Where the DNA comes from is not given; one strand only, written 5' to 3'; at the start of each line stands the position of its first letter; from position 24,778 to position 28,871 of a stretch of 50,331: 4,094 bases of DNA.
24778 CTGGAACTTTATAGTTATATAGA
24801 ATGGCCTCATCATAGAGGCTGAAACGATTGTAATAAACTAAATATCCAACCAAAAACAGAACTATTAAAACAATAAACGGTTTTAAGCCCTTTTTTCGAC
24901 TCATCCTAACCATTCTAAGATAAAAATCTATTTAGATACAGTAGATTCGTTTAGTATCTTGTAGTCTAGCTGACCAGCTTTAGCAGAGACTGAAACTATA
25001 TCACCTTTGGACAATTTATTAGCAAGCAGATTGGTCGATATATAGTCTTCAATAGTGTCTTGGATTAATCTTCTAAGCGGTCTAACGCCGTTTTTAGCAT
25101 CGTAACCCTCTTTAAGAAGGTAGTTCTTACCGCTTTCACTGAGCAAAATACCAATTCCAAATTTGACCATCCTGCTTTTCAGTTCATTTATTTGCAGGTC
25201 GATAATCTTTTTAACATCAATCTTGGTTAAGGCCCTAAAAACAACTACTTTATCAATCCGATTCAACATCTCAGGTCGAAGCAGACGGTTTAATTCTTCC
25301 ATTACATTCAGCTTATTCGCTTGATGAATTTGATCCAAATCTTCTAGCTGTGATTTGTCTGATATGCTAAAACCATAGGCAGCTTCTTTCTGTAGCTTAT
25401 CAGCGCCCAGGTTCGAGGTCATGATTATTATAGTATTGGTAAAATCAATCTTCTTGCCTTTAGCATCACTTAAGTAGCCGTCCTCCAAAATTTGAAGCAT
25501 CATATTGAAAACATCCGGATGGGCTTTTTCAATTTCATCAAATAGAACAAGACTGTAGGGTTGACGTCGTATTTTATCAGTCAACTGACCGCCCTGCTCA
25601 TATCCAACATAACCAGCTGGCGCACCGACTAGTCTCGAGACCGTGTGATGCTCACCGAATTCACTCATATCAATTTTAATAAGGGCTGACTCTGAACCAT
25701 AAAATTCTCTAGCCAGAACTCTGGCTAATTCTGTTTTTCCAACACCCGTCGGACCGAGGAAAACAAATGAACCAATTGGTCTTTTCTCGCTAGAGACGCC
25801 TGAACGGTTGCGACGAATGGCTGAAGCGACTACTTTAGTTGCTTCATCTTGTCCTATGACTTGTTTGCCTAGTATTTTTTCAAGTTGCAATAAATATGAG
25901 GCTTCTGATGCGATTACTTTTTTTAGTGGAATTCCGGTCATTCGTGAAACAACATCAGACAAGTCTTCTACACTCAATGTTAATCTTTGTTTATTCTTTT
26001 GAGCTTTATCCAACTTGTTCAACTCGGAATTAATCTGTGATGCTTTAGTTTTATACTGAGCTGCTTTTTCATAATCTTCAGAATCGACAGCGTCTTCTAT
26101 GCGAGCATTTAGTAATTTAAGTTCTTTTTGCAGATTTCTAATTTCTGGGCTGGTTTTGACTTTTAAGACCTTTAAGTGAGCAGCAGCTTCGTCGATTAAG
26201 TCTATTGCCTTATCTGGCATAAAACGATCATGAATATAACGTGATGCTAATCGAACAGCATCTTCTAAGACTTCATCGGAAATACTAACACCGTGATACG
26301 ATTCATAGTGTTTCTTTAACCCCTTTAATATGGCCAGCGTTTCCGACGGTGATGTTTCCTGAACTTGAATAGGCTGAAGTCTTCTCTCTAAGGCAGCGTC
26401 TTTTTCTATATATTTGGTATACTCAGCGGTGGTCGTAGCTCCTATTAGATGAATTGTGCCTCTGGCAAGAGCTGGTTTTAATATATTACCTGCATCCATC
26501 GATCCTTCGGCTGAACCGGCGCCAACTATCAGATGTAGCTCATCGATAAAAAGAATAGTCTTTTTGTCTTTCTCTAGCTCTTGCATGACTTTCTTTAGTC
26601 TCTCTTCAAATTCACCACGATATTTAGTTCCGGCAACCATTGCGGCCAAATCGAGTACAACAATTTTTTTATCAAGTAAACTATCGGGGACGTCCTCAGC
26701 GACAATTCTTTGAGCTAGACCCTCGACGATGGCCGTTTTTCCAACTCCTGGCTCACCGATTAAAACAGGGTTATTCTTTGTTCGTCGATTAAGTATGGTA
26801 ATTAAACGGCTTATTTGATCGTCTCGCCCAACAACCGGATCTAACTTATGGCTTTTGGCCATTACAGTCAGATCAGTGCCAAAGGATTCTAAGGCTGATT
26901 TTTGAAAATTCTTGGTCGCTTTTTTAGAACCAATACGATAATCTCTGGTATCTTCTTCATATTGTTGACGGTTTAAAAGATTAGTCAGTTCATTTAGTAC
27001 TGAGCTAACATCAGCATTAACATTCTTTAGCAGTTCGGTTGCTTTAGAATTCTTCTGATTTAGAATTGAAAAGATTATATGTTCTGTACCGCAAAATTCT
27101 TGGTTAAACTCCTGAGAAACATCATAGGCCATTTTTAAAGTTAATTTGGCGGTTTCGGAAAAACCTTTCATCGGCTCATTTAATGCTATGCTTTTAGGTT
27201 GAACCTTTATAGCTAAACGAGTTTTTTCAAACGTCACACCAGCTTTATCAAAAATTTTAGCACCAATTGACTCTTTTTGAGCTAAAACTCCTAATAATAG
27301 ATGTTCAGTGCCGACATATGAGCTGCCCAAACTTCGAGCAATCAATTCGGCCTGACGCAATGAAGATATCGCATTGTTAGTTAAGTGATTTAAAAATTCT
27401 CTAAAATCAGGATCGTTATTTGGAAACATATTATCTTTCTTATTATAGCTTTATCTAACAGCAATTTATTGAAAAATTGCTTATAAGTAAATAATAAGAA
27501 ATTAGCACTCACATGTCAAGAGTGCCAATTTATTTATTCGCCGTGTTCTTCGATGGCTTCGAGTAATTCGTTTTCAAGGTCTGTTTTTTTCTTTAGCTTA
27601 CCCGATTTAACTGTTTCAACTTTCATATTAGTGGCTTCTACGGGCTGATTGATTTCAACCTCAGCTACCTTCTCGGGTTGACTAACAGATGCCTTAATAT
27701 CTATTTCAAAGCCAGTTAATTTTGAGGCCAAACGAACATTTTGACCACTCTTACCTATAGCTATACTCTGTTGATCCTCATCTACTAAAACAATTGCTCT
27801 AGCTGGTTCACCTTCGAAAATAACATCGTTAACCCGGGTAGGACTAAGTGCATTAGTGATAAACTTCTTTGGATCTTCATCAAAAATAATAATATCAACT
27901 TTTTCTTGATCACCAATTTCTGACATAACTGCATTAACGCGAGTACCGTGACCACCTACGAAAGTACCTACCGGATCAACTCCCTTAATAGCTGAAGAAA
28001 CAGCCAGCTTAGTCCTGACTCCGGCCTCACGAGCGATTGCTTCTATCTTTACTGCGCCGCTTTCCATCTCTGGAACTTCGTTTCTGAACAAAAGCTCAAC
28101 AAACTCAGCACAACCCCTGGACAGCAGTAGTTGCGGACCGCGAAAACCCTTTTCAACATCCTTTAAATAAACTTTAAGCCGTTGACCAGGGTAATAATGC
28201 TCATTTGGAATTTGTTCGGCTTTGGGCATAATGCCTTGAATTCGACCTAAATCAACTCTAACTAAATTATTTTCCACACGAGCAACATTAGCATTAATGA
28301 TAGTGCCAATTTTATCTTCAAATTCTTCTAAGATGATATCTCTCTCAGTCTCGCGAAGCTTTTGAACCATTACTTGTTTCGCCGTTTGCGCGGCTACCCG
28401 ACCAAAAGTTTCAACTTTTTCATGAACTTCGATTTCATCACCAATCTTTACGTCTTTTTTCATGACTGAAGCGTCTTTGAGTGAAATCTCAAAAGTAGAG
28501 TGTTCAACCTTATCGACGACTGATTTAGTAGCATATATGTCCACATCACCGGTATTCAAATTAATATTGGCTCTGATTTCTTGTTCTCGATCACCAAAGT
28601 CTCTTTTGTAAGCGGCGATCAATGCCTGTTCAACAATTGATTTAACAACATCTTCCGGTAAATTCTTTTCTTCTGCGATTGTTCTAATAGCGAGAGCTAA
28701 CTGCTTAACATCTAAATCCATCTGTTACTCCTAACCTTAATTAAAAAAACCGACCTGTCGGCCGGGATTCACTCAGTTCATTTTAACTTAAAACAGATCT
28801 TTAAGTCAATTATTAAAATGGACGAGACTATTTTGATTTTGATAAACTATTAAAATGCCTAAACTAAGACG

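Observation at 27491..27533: Second CIRCE copy on the clpC promoter, heading a clpC-X-radA unit that mirrors the Firmicute CtsR operon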

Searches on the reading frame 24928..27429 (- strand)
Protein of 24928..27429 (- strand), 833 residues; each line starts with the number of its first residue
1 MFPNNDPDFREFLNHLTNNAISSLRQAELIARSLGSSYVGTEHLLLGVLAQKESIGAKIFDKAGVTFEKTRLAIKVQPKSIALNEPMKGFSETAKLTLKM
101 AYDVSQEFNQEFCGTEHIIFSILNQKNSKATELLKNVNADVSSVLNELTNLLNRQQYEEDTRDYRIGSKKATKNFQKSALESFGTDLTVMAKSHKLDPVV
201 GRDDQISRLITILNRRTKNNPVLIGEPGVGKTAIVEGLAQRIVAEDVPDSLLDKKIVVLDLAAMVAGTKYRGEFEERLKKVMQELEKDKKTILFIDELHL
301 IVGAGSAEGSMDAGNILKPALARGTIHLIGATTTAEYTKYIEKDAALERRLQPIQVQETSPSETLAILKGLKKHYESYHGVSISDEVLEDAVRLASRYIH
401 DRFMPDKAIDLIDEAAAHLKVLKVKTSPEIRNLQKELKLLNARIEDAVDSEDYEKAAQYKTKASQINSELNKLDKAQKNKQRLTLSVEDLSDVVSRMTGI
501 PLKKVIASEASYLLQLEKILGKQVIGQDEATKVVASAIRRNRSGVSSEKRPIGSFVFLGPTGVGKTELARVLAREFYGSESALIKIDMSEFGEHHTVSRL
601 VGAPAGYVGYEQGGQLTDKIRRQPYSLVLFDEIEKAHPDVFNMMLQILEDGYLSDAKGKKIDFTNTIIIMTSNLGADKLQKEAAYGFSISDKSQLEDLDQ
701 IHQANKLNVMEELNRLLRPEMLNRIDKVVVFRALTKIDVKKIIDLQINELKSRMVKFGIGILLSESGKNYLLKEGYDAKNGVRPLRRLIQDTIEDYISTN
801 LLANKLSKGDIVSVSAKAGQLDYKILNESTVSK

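Call 6: search_protein_families(library=ncbifam, proteins=[window:24928-27429:-])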
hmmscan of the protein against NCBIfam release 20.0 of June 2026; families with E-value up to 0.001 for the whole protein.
window:24928-27429:- (833 aa): 34 families (the best 25 are shown)
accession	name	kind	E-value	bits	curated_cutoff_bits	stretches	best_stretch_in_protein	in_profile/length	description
TIGR03346.1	chaperone_ClpB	equivalog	1.4e-265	883.8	1232.1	2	16-429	1-405/853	ATP-dependent chaperone ClpB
TIGR02639.1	ClpA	equivalog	4.3e-221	736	993.15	1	22-815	7-733/734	ATP-dependent Clp protease ATP-binding subunit ClpA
NF008118.0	PRK10865.1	equivalog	1.1e-209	698.5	1417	2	13-474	3-452/857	ATP-dependent chaperone ClpB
NF033606.1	heat_AAA_ClpK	exception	9.4e-208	692.3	1900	1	89-814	184-896/949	heat shock survival AAA family ATPase ClpK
TIGR03345.1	VI_ClpV1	equivalog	9.2e-204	679.2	884.95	2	17-479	2-468/852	type VI secretion system ATPase TssH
NF033607.0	disagg_AAA_ClpG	exception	5.4e-203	676.5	1900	2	91-814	165-874/932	AAA family protein disaggregase ClpG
NF008263.0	PRK11034.1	equivalog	2.6e-174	581.1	1350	2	23-426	9-416/758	ATP-dependent Clp protease ATP-binding subunit ClpA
NF009067.0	PRK12402.1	equivalog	2.3e-11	43.3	317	2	193-291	11-104/340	replication factor C small subunit 2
NF003229.0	PRK04195.1-5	equivalog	1.2e-10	40.7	280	1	523-720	18-181/413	replication factor C large subunit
NF003745.1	PRK05342.1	equivalog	1.5e-10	40.5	359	1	514-574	63-131/418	ATP-dependent Clp protease ATP-binding subunit ClpX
NF009883.0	PRK13341.1-4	equivalog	1.6e-10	39.5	668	1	220-363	57-175/729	AAA family ATPase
NF009881.0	PRK13341.1-2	equivalog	3.9e-10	38.3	651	1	220-396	54-208/736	AAA family ATPase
NF009882.0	PRK13341.1-3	equivalog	9.5e-10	37.2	1197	1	192-339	25-153/734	AAA family ATPase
NF001679.0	PRK00440.1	equivalog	9.6e-10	38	303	1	549-580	36-67/322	replication factor C small subunit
TIGR03922.1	T7SS_EccA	equivalog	6.8e-09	34.8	466.65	1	218-413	312-506/557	type VII secretion AAA-ATPase EccA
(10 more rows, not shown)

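Call 7: search_protein_families(library=pfam, proteins=[window:24928-27429:-])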
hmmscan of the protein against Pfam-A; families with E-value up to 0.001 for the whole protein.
window:24928-27429:- (833 aa): 25 families
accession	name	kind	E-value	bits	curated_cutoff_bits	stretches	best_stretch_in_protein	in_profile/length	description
PF07724.20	AAA_2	-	2.9e-64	216.5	27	1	550-727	1-165/166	AAA domain (Cdc48 subfamily)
PF17871.7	AAA_lid_9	-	1e-31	109.4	22.8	1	361-461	2-102/104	AAA lid domain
PF00004.35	AAA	-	4.5e-25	89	21.2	2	222-335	2-111/131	ATPase family associated with various cellular activities (AAA)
PF02861.25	Clp_N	-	6.4e-25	87.5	20.7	2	27-74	1-48/53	Clp amino terminal domain, pathogenicity island component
PF10431.15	ClpB_D2-small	-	5.1e-19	68.5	21.9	1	734-814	1-81/81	C-terminal, D2-small domain, of ClpB protein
PF07728.20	AAA_5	-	2.6e-17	63.6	22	1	555-676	2-125/139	AAA domain (dynein-related subfamily)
PF13191.12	AAA_16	-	2.1e-13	51.6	32.6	1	199-299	2-142/167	AAA ATPase domain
PF13401.12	AAA_22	-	1.9e-09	38.4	27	1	216-306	3-97/130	AAA domain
PF00158.32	Sigma54_activat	-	6.7e-09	36.1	20.2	1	555-673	25-142/168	Sigma-54 interaction domain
PF05621.17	TniB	-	1.6e-07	31.4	22.4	1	214-358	31-186/189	Bacterial TniB protein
PF20720.3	nSTAND3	-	1.8e-07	31.4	27.2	0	218-246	17-45/155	Novel STAND NTPase 3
PF13173.12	AAA_14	-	8.1e-07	29.5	27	0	222-304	6-77/129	AAA domain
PF01695.23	IstB_IS21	-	1e-06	28.9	24.1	1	133-298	18-162/238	IstB-like ATP binding protein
PF13238.12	AAA_18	-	2.7e-06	28.3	29.4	0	223-297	3-79/128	AAA domain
PF05496.18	RuvB_N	-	9.5e-06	25.9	27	0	523-576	8-57/159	Holliday junction DNA helicase RuvB P-loop domain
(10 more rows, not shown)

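Call 14: find_encoding_contigs(protein=window:24928-27429:-, flank=10000, max_places=10)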
Protein window:24928-27429:- (833 aa): 5 contigs read that carry it; 4 places shown.
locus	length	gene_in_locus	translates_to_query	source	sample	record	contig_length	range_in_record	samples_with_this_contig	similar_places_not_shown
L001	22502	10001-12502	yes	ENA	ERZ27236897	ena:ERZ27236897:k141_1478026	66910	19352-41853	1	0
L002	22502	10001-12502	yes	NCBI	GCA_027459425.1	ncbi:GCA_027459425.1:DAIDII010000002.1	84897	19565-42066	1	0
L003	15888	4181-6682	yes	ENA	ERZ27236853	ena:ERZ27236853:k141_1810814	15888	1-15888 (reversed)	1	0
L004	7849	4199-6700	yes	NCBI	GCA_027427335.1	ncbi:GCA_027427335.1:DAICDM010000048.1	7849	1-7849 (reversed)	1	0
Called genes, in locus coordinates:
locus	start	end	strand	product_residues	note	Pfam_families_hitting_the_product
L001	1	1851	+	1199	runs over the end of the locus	PF02811:PHP, PF07733:DNA_pol3_alpha, PF17657:DNA_pol3_finger, PF14579:HHH_6, PF01336:tRNA_anti-codon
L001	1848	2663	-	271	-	PF00188:CAP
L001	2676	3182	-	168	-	PF00588:SpoU_methylase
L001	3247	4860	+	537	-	PF00437:T2SSE, PF13401:AAA_22 (faint)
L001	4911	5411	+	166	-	PF01245:Ribosomal_L19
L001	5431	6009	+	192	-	PF01351:RNase_HII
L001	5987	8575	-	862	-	PF17900:Peptidase_M1_N, PF01433:Peptidase_M1, PF11838:ERAP1_C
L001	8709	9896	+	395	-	PF08529:NusA_N, PF00575:S1, PF13184:KH_NusA_1st, PF26594:KH_NusA_2nd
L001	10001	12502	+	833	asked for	PF02861:Clp_N, PF13191:AAA_16, PF00004:AAA, PF17871:AAA_lid_9, PF00004:AAA, PF07724:AAA_2, PF07728:AAA_5, PF10431:ClpB_D2-small, +10 more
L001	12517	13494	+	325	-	-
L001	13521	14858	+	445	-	PF18073:Zn_ribbon_LapB, PF03796:DnaB_C, PF06745:ATPase, PF13481:AAA_25, PF23442:DUF7125, PF13479:AAA_24 (weak), PF05362:Lon_C (weak), PF13541:ChlI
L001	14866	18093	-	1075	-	PF00912:Transgly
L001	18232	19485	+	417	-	PF00579:tRNA-synt_1b, PF22421:SYY_C-terminal (weak)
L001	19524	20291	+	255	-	PF13489:Methyltransf_23, PF13847:Methyltransf_31, PF08241:Methyltransf_11, PF08242:Methyltransf_12, PF13649:Methyltransf_25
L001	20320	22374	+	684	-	PF17191:RecG_wedge, PF00270:DEAD, PF04851:ResIII, PF00271:Helicase_C, PF19833:RecG_dom3_C (weak)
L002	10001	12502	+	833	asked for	PF02861:Clp_N, PF13191:AAA_16, PF00004:AAA, PF17871:AAA_lid_9, PF00004:AAA, PF07724:AAA_2, PF07728:AAA_5, PF10431:ClpB_D2-small, +10 more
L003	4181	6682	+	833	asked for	PF02861:Clp_N, PF13191:AAA_16, PF00004:AAA, PF17871:AAA_lid_9, PF00004:AAA, PF07724:AAA_2, PF07728:AAA_5, PF10431:ClpB_D2-small, +10 more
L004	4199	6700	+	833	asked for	PF02861:Clp_N, PF13191:AAA_16, PF00004:AAA, PF17871:AAA_lid_9, PF00004:AAA, PF07724:AAA_2, PF07728:AAA_5, PF10431:ClpB_D2-small, +10 more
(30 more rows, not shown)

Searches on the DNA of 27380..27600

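Call 84: search_rna_families(source=window, start=27380, end=27600, threshold=evalue, max_evalue=1)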
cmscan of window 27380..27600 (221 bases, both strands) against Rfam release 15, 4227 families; matches with E-value up to 1: 3.
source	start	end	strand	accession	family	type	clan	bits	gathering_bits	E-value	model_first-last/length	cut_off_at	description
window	27456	27531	+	RF01589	plasmodium_snoR11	Gene; snRNA; snoRNA; HACA-box;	-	23.7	80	0.098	1-207/207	no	small nucleolar RNA snoR11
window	27483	27590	+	RF00616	LhrC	Gene; sRNA;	CL00114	21.2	110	0.4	1-111/111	no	Listeria LhrC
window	27410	27482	+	RF01708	L17DE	Cis-reg;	-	18.9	37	0.28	1-78/78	no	L17 ribosomal protein downstream element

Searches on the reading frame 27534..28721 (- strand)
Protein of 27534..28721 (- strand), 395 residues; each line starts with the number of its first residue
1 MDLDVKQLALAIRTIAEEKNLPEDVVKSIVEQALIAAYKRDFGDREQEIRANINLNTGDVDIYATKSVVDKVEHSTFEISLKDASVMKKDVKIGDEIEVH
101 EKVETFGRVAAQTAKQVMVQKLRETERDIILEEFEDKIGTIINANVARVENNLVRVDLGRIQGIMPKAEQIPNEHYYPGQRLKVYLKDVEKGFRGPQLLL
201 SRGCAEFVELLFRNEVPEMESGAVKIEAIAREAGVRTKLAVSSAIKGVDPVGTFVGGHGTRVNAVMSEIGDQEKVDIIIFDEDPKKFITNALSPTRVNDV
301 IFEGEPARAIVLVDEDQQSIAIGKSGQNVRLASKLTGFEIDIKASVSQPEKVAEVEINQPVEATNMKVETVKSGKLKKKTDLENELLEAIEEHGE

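Call 6: search_protein_families(library=ncbifam, proteins=[window:27534-28721:-])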
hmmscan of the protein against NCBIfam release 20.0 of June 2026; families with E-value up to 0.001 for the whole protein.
window:27534-28721:- (395 aa): 5 families
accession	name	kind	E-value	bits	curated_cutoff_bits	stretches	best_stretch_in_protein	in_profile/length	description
TIGR01953.1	NusA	equivalog_domain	3.2e-112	374.9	253.4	1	9-345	3-338/340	transcription termination factor NusA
NF006645.0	PRK09202.4-5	equivalog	2.7e-63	214.4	532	1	8-373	19-398/540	transcription termination/antitermination protein NusA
NF006642.0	PRK09202.4-1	equivalog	2.2e-28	99.1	687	1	68-345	91-376/614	transcription termination/antitermination protein NusA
TIGR01952.1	nusA_arch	equivalog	2.7e-12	47.2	74.35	1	251-343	44-136/141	NusA-like transcription termination signal-binding factor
NF006261.0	PRK08406.1-5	equivalog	1.8e-06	27.7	231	1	249-301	42-91/173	transcription elongation factor NusA-like protein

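Call 7: search_protein_families(library=pfam, proteins=[window:27534-28721:-])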
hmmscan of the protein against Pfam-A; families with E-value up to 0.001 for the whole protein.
window:27534-28721:- (395 aa): 5 families
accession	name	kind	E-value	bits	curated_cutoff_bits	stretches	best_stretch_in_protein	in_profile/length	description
PF08529.16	NusA_N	-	1.6e-35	122.4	23.8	1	8-128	2-119/119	NusA N-terminal domain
PF13184.12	KH_5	-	2.9e-21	75.8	27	1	233-301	1-68/69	NusA-like KH domain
PF23095.1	KH_NusA_C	-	2e-08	34.6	34.2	1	309-343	1-35/59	Transcription termination/antitermination protein NusA, KH domain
PF00575.29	S1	-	2.2e-07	31.6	22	1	136-198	2-71/74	S1 RNA binding domain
PF07650.23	KH_2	-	0.00038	20.7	22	1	287-340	5-58/78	KH domain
